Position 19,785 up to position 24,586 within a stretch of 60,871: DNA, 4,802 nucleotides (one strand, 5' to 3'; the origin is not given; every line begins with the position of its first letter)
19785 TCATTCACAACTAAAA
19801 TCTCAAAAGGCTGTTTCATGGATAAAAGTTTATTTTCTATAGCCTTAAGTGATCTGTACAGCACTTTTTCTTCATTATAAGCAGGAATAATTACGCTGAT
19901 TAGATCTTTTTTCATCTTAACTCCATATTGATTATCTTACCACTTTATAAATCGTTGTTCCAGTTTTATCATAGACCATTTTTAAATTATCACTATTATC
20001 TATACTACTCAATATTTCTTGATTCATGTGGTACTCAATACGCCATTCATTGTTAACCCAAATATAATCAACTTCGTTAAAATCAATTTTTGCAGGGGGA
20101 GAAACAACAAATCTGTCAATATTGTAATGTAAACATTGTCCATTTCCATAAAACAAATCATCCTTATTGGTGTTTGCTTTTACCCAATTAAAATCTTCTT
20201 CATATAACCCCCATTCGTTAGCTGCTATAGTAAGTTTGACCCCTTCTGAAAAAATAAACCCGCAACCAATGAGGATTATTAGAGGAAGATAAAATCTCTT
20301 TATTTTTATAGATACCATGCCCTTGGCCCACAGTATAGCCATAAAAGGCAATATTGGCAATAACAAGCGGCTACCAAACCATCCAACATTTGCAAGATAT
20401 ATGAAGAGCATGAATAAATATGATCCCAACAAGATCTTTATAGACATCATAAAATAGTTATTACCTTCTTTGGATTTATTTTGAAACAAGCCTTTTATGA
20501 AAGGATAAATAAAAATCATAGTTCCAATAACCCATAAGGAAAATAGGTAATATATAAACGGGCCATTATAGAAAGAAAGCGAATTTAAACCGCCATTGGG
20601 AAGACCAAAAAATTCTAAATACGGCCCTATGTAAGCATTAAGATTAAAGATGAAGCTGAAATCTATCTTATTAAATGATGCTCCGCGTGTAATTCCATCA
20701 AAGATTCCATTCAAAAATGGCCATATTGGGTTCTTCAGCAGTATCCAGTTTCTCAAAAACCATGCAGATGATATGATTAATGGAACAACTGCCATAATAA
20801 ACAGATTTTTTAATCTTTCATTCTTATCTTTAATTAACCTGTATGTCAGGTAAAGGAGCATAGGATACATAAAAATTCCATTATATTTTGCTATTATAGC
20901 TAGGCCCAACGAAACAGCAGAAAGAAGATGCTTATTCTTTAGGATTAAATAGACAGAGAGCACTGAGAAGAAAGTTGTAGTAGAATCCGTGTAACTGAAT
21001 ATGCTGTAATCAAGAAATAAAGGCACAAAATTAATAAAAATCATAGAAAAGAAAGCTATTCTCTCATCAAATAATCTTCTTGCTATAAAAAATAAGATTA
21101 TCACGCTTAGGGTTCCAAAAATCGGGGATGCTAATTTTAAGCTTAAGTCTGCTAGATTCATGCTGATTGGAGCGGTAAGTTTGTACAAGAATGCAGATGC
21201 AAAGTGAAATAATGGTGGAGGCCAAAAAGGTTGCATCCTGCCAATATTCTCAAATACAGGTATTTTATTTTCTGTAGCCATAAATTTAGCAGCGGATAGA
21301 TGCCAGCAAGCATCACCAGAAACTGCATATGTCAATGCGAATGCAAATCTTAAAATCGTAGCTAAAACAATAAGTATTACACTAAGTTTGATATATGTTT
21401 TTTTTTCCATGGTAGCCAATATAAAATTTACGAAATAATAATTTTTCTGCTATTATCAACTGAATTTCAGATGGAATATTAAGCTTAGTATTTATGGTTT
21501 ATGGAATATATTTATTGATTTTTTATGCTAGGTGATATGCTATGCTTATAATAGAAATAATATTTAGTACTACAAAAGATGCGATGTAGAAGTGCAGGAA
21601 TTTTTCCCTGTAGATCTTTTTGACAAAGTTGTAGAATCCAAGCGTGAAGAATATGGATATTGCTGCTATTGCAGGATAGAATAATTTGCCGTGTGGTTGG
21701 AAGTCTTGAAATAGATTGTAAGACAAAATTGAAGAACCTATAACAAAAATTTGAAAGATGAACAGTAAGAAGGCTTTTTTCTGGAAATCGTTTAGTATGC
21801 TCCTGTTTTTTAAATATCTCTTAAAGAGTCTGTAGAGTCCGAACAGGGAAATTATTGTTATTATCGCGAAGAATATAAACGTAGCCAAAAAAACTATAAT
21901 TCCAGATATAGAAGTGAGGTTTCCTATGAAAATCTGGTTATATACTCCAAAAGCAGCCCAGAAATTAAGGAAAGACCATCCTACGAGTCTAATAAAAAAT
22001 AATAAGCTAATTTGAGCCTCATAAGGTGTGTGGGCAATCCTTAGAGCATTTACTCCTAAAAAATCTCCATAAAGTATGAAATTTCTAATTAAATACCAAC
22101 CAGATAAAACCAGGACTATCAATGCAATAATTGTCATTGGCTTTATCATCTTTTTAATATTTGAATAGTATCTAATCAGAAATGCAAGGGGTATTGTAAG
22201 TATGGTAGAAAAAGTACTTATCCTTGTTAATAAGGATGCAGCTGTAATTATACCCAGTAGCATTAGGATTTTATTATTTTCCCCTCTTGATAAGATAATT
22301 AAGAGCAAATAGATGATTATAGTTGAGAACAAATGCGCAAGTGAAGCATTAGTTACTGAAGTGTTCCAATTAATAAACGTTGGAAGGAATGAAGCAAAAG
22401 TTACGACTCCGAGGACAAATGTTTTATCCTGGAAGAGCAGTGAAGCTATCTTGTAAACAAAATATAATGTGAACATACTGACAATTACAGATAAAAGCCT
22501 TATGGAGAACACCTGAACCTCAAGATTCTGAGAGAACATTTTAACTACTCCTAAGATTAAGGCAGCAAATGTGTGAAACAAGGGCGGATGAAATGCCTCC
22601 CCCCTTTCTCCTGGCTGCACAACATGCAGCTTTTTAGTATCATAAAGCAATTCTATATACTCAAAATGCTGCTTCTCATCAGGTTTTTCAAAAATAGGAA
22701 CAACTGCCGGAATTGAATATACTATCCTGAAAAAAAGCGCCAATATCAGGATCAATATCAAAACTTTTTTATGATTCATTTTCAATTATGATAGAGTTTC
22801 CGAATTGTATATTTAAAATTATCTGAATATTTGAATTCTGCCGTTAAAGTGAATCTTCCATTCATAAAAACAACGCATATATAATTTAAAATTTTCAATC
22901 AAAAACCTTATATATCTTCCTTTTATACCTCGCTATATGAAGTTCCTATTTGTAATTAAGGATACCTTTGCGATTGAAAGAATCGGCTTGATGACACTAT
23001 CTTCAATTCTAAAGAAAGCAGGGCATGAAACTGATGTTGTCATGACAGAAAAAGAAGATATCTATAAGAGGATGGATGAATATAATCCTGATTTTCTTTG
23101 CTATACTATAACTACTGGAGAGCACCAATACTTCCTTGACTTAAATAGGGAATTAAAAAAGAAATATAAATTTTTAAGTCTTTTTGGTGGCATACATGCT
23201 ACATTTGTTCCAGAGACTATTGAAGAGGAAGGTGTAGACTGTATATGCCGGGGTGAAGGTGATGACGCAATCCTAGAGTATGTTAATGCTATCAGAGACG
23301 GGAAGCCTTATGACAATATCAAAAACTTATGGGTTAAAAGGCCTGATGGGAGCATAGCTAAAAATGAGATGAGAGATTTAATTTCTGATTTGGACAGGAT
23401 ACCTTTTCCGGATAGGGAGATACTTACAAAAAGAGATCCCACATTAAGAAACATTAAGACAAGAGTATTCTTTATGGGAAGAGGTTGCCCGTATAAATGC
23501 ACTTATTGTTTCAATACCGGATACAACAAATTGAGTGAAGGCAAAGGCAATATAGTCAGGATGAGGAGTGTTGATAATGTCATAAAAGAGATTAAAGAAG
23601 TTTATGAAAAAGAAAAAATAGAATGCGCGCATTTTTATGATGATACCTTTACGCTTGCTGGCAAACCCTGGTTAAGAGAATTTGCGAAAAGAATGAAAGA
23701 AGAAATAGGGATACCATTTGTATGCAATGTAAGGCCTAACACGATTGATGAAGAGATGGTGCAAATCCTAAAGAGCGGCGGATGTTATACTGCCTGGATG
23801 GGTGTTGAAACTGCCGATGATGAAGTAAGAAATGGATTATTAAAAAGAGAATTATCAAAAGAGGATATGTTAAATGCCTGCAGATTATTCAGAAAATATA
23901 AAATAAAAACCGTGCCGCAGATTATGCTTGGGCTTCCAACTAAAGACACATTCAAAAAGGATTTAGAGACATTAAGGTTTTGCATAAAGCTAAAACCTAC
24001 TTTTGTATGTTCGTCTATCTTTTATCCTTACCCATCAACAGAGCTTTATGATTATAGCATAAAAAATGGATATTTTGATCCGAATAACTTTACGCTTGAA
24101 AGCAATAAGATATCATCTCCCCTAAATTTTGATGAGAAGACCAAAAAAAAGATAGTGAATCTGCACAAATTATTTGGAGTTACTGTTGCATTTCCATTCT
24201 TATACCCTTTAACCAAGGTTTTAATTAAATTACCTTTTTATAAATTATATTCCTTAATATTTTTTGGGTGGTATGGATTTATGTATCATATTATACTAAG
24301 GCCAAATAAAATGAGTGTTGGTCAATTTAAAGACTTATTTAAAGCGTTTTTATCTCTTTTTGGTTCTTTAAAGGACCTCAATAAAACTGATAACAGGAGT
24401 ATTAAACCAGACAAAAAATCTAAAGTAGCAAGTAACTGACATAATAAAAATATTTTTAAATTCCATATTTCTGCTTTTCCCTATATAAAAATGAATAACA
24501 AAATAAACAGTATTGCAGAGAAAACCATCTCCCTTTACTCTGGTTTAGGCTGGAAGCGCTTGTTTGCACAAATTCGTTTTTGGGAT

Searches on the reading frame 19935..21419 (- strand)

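Call 72: search_protein_families(library=pfam, proteins=[window:19935-21419:-], max_evalue=0.001)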
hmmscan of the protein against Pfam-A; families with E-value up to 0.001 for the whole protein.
window:19935-21419:- (495 aa): 3 families
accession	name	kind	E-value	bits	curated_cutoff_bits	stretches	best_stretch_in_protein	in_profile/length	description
PF13231.12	PMT_2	-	3.2e-14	53.9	26.1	1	75-216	6-153/160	Dolichyl-phosphate-mannose-protein mannosyltransferase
PF02366.24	PMT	-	0.00027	21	22.7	1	88-199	78-204/245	Dolichyl-phosphate-mannose-protein mannosyltransferase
PF04922.18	DIE2_ALG10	-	0.00073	19.4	27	1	68-190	34-161/391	DIE2/ALG10 family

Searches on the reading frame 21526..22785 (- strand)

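Call 72: search_protein_families(library=pfam, proteins=[window:21526-22785:-], max_evalue=0.001)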
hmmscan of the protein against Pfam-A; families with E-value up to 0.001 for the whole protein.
window:21526-22785:- (420 aa): 2 families
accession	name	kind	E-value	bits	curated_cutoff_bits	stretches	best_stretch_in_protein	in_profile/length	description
PF13231.12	PMT_2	-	1.6e-09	38.6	26.1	1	66-228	2-155/160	Dolichyl-phosphate-mannose-protein mannosyltransferase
PF03901.23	Glyco_transf_22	-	1e-06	28.7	23.8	1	16-242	4-232/414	Alg9-like mannosyltransferase family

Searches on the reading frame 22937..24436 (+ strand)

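Call 72: search_protein_families(library=pfam, proteins=[window:22937-24436:+], max_evalue=0.001)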
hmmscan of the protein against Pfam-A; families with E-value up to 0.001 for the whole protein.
window:22937-24436:+ (500 aa): 2 families
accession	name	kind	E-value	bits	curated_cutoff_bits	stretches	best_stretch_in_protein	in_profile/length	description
PF04055.27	Radical_SAM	-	4.9e-19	69.5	29.5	1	180-344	3-164/166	Radical SAM superfamily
PF02310.24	B12-binding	-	7.4e-15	55.3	32.1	1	12-114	11-119/121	B12 binding domain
